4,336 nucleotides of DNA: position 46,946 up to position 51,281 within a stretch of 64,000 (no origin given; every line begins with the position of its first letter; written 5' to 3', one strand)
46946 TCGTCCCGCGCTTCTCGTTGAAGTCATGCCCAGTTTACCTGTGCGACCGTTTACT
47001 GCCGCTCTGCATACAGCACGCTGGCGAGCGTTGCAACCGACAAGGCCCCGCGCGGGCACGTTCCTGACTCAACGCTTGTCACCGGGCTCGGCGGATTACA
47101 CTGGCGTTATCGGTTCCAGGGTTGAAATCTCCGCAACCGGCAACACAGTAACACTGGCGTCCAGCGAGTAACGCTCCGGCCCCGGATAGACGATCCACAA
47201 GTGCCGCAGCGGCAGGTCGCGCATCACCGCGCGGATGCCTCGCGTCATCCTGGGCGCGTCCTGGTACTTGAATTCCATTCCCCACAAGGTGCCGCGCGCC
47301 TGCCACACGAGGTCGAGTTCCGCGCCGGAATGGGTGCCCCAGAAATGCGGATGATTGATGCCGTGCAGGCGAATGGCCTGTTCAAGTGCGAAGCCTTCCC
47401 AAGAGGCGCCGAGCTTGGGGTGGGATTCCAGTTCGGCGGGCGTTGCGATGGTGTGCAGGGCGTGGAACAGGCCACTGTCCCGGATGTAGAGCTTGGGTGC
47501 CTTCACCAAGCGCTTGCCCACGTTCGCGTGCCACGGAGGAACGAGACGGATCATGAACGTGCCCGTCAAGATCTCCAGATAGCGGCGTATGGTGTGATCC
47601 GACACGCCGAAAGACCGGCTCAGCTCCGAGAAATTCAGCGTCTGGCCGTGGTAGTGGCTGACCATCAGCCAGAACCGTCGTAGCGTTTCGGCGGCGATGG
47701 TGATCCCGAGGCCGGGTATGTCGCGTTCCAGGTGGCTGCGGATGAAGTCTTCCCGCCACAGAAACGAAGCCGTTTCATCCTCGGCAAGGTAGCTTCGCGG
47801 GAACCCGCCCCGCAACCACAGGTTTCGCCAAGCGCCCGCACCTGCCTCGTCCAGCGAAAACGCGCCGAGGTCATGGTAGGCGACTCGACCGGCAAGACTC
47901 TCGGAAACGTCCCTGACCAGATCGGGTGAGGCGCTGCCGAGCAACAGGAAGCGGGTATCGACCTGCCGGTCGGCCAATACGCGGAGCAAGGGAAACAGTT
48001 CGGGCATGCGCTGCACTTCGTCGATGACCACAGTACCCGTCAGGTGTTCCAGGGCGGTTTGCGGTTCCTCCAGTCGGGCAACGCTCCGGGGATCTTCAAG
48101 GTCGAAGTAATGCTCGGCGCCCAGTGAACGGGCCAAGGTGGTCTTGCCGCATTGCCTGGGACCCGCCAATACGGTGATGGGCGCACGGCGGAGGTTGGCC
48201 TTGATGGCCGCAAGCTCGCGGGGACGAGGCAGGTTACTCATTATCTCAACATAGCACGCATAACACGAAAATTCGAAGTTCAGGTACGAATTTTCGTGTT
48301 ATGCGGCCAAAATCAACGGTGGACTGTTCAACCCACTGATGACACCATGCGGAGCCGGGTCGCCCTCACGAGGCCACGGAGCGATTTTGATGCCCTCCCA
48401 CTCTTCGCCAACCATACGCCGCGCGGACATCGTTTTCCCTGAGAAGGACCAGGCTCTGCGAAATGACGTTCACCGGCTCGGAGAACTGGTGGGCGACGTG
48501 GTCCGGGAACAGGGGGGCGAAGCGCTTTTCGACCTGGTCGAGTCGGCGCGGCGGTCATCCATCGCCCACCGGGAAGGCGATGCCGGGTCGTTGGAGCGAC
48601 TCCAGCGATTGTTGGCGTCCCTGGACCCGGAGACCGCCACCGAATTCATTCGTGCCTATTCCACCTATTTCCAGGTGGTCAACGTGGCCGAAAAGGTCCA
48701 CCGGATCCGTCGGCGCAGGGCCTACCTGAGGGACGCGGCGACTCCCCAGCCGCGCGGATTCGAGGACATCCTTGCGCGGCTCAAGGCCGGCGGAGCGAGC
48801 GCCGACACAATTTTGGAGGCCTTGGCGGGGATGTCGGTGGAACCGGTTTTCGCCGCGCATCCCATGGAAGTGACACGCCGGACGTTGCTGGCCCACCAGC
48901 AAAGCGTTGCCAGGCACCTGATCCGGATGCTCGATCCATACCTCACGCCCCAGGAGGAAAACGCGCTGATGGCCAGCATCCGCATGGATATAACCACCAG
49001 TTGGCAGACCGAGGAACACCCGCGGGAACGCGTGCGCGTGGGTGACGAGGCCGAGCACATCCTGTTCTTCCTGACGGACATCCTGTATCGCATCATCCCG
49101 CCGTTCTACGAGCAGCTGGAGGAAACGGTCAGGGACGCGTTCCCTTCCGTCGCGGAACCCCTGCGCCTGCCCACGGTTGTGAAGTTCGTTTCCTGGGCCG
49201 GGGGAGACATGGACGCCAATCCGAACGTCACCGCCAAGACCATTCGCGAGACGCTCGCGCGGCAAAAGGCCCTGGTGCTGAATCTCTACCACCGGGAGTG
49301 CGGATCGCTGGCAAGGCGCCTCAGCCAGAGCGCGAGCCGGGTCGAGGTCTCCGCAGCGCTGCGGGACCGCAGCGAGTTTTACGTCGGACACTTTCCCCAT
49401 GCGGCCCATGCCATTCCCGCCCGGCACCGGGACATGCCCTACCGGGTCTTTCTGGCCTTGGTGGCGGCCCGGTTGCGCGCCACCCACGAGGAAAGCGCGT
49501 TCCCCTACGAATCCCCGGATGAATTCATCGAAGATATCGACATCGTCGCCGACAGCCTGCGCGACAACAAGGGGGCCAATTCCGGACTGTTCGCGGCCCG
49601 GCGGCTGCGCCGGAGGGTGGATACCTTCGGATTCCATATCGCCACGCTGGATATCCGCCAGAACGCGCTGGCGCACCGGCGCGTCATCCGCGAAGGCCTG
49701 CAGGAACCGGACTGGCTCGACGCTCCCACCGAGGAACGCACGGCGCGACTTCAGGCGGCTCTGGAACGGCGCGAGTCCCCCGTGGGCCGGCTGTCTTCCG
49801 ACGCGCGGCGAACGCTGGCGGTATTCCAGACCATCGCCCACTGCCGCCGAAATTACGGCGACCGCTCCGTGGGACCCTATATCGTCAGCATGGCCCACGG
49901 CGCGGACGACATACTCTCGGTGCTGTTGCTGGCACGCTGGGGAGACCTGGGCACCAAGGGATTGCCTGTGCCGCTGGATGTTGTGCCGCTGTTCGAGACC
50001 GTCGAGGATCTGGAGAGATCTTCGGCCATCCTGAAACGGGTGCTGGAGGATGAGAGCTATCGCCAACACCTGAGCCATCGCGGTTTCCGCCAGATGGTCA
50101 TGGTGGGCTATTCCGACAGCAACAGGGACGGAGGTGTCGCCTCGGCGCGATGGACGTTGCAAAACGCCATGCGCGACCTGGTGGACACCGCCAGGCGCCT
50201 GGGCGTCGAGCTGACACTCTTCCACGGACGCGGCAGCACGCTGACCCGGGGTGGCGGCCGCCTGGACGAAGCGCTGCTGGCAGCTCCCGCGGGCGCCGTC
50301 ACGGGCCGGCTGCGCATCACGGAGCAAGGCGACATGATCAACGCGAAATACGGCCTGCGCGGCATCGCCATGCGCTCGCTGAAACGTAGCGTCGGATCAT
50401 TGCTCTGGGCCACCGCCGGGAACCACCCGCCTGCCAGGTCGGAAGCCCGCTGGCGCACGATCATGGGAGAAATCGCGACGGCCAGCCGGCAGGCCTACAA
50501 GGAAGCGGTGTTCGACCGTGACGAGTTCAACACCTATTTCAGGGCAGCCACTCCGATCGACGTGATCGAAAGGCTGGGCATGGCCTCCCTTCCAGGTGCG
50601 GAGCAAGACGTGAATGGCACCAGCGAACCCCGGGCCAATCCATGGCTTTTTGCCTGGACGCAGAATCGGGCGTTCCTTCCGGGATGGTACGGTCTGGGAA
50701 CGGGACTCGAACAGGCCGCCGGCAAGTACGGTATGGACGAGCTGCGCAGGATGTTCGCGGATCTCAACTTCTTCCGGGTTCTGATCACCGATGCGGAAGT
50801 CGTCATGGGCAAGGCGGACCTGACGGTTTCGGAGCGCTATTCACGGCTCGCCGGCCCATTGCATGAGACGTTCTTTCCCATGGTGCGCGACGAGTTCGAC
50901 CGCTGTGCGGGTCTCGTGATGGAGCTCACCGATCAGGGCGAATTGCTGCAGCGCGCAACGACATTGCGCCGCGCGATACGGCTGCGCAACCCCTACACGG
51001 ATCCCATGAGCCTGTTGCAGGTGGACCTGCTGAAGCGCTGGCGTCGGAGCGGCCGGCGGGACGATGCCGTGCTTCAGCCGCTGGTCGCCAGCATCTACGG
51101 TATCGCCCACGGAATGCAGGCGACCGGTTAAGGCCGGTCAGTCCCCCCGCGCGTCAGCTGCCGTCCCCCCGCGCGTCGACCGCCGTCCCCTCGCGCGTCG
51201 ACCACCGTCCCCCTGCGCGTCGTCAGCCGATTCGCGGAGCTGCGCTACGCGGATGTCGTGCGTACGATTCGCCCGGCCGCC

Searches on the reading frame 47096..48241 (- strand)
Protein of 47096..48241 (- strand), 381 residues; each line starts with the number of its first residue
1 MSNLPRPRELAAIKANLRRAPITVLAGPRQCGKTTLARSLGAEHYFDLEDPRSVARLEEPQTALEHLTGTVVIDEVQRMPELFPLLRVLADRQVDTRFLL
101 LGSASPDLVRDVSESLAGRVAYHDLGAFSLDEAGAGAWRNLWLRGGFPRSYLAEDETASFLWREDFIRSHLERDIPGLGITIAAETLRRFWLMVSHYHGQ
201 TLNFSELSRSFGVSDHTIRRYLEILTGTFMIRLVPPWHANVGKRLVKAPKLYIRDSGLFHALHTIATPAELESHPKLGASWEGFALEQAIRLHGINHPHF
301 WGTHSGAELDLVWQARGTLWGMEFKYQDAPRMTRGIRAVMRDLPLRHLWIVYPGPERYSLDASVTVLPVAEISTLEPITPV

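Call 51: search_protein_families(library=pfam, proteins=[window:47096-48241:-], max_evalue=0.00001)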
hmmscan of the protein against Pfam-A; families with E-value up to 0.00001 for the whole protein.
window:47096-48241:- (381 aa): 3 families
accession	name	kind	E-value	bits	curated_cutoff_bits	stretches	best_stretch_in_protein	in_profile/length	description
PF13635.12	DUF4143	-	5.7e-42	143.6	28.1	1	172-326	1-159/160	Domain of unknown function (DUF4143)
PF13173.12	AAA_14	-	4e-23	82.3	27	1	21-132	3-127/129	AAA domain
PF13401.12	AAA_22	-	9.2e-06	26.4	27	0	19-44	4-29/130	AAA domain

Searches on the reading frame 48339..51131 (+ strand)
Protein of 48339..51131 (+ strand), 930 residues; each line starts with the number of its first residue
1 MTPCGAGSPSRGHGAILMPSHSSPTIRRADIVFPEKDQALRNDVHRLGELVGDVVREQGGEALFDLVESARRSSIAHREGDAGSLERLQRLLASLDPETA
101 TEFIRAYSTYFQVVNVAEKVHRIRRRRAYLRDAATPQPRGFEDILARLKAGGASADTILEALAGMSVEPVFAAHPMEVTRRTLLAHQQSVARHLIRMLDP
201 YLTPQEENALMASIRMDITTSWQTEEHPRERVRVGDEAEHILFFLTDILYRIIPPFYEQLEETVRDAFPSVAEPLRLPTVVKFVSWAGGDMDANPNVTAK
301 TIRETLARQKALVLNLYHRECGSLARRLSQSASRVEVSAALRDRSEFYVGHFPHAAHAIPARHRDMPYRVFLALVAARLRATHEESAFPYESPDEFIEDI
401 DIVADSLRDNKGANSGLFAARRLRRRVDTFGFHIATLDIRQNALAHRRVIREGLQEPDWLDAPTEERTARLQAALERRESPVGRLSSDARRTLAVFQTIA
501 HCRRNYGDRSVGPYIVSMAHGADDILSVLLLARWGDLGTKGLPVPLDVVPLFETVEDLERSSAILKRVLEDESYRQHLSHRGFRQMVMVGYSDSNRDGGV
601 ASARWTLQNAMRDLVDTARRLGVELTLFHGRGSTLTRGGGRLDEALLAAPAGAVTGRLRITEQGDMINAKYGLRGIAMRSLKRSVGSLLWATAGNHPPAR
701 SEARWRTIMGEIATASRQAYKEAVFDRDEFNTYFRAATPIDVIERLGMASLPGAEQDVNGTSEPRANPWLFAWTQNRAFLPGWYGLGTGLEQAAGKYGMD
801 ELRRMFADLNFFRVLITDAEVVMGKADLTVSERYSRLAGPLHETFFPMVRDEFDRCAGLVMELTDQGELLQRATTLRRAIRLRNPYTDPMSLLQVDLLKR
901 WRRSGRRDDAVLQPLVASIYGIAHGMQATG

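Call 51: search_protein_families(library=pfam, proteins=[window:48339-51131:+], max_evalue=0.00001)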
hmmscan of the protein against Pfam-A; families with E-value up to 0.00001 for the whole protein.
window:48339-51131:+ (930 aa): 1 family
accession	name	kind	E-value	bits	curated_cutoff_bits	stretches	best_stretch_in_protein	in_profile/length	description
PF00311.23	PEPcase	-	7.5e-239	795.7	22.4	1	40-930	1-919/919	Phosphoenolpyruvate carboxylase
